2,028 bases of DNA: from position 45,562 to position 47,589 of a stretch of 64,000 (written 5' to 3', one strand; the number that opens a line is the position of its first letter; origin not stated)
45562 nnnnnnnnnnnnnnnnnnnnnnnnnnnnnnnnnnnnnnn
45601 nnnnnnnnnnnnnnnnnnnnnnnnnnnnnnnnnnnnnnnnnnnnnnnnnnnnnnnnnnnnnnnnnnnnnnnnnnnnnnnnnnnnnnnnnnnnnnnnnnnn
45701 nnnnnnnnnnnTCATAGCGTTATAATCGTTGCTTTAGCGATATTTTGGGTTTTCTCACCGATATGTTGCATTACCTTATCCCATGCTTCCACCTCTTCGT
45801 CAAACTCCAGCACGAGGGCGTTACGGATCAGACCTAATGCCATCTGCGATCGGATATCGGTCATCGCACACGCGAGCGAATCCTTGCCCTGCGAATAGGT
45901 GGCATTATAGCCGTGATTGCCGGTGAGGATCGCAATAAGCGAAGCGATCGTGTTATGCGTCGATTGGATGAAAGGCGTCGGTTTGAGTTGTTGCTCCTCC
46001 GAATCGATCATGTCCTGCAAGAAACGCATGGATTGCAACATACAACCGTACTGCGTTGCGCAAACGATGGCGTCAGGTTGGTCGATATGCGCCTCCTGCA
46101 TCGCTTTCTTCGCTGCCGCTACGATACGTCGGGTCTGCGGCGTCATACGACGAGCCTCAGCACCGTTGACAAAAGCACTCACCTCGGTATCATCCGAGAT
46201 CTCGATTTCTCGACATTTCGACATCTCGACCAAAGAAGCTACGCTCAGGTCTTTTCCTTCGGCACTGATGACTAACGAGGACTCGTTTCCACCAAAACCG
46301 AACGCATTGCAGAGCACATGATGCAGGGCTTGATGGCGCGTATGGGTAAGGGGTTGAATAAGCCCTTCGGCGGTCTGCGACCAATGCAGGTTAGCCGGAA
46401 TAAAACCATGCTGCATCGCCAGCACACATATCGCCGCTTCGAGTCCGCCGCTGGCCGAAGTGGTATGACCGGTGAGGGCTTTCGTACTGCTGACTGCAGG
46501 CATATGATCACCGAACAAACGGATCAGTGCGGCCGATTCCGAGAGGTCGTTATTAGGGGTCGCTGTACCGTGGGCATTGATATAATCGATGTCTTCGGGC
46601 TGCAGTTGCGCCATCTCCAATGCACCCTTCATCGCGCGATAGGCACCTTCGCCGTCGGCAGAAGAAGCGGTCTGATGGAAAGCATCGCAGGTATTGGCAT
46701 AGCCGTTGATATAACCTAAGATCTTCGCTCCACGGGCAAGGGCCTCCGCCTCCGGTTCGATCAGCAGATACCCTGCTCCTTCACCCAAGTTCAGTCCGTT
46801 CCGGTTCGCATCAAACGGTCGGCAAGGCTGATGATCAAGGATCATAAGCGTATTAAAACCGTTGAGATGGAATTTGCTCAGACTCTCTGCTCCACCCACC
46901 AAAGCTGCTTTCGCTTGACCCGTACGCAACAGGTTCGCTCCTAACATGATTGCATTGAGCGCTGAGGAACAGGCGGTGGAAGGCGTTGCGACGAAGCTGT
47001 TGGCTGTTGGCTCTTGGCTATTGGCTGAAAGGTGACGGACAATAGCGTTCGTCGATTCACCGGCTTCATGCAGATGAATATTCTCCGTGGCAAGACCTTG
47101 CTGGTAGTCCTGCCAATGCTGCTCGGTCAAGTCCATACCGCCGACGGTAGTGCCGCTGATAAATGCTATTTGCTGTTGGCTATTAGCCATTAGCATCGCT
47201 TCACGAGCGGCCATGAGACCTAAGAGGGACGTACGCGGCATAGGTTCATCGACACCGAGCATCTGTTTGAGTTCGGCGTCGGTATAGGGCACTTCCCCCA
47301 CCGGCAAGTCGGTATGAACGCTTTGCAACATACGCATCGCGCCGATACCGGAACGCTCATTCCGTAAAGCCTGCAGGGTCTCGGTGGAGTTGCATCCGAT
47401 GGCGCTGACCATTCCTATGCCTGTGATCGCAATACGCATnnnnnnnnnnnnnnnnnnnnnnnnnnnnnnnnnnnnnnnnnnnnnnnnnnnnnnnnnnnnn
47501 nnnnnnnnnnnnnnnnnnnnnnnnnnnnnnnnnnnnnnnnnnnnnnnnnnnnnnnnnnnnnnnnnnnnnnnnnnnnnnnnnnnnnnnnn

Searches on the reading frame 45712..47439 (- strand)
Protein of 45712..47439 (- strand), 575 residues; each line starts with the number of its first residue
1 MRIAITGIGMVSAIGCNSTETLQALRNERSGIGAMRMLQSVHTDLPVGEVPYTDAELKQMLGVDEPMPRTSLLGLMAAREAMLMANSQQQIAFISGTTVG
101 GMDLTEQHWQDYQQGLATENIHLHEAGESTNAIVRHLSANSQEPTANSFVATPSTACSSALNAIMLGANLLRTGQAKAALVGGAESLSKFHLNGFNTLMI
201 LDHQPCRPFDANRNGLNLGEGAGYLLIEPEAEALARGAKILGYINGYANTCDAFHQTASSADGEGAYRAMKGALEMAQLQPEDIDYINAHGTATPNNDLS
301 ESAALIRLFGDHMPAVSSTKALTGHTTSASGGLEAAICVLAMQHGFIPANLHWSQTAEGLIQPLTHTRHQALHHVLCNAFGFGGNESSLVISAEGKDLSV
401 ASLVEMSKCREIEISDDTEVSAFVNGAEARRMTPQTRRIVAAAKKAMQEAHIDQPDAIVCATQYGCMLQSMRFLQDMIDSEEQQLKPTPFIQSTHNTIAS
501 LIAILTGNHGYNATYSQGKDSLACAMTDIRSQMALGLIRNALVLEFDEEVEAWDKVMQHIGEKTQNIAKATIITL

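Call 33: search_protein_families(library=pfam, proteins=[window:45712-47439:-], max_evalue=0.001)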
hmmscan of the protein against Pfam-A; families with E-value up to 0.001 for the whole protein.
window:45712-47439:- (575 aa): 5 families
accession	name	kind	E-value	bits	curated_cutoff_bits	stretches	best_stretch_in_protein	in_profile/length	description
PF02801.28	Ketoacyl-synt_C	-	3.7e-34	117.7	20.8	1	242-353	2-118/119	Beta-ketoacyl synthase, C-terminal domain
PF00109.32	ketoacyl-synt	-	2.2e-30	106.5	20.8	2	2-233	3-252/252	Beta-ketoacyl synthase, N-terminal domain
PF13723.12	Ketoacyl-synt_2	-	2.8e-14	53.7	25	1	421-554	19-146/223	Beta-ketoacyl synthase, N-terminal domain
PF00108.29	Thiolase_N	-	7.1e-07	29.3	26.4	1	131-190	61-118/260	Thiolase, N-terminal domain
PF08545.16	ACP_syn_III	-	1.4e-05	25.4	24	1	154-190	4-40/80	3-Oxoacyl-[acyl-carrier-protein (ACP)] synthase III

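Call 62: search_solved_structures(query=window:45712-47439:-, max_evalue=1e-20, show_alignments=1)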
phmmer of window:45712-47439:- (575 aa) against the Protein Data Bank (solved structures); distinct sequences matched with E-value up to 1e-20: 90 (the best 60 are shown).
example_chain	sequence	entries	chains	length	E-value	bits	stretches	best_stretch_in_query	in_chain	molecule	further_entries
5sxo_A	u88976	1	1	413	1.2e-56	196.1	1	2-391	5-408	3-oxoacyl-[acyl-carrier-protein] synthase 2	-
3o04_A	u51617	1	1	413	4.3e-56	194.2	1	2-391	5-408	beta-keto-acyl carrier protein synthase II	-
4ls5_A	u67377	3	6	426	1.1e-53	186.2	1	153-391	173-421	3-oxoacyl-[acyl-carrier-protein] synthase 2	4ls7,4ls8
1ox0_A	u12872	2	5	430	1.4e-53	185.9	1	2-389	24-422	Beta ketoacyl-acyl carrier protein synthase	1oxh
4ls6_A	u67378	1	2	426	1.5e-53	185.8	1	153-391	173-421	3-oxoacyl-[acyl-carrier-protein] synthase 2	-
2rjt_A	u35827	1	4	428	2.7e-53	185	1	2-389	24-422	Beta-ketoacyl-ACP synthase II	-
2alm_A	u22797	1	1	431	2e-52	182.1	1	2-389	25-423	3-oxoacyl-(acyl-carrier-protein) synthase II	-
4ddo_A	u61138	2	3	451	6.4e-52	180.4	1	151-393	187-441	3-oxoacyl-[acyl-carrier-protein] synthase 2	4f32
1e5m_A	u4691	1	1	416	6.4e-51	177.1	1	2-390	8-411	BETA KETOACYL ACYL CARRIER PROTEIN SYNTHASE II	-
9s5h_B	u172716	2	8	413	7e-50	173.7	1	2-392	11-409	3-oxoacyl-(Acyl-carrier-protein) synthase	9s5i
8qm1_A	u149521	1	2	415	1.3e-46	163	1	2-391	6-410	3-oxoacyl-[acyl-carrier-protein] synthase 2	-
4b7v_A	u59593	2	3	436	1.5e-46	162.7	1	2-391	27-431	3-OXOACYL-[ACYL-CARRIER-PROTEIN] SYNTHASE 2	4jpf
8z5c_A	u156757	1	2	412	1.8e-46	162.4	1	2-389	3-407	3-oxoacyl-[acyl-carrier-protein] synthase 2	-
6qsp_A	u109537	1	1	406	2.1e-46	162.2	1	4-392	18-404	Beta-ketoacyl synthase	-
7f28_B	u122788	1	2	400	5.3e-46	160.9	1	9-392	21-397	Putative 3-oxoacyl-[ACP] synthase FabV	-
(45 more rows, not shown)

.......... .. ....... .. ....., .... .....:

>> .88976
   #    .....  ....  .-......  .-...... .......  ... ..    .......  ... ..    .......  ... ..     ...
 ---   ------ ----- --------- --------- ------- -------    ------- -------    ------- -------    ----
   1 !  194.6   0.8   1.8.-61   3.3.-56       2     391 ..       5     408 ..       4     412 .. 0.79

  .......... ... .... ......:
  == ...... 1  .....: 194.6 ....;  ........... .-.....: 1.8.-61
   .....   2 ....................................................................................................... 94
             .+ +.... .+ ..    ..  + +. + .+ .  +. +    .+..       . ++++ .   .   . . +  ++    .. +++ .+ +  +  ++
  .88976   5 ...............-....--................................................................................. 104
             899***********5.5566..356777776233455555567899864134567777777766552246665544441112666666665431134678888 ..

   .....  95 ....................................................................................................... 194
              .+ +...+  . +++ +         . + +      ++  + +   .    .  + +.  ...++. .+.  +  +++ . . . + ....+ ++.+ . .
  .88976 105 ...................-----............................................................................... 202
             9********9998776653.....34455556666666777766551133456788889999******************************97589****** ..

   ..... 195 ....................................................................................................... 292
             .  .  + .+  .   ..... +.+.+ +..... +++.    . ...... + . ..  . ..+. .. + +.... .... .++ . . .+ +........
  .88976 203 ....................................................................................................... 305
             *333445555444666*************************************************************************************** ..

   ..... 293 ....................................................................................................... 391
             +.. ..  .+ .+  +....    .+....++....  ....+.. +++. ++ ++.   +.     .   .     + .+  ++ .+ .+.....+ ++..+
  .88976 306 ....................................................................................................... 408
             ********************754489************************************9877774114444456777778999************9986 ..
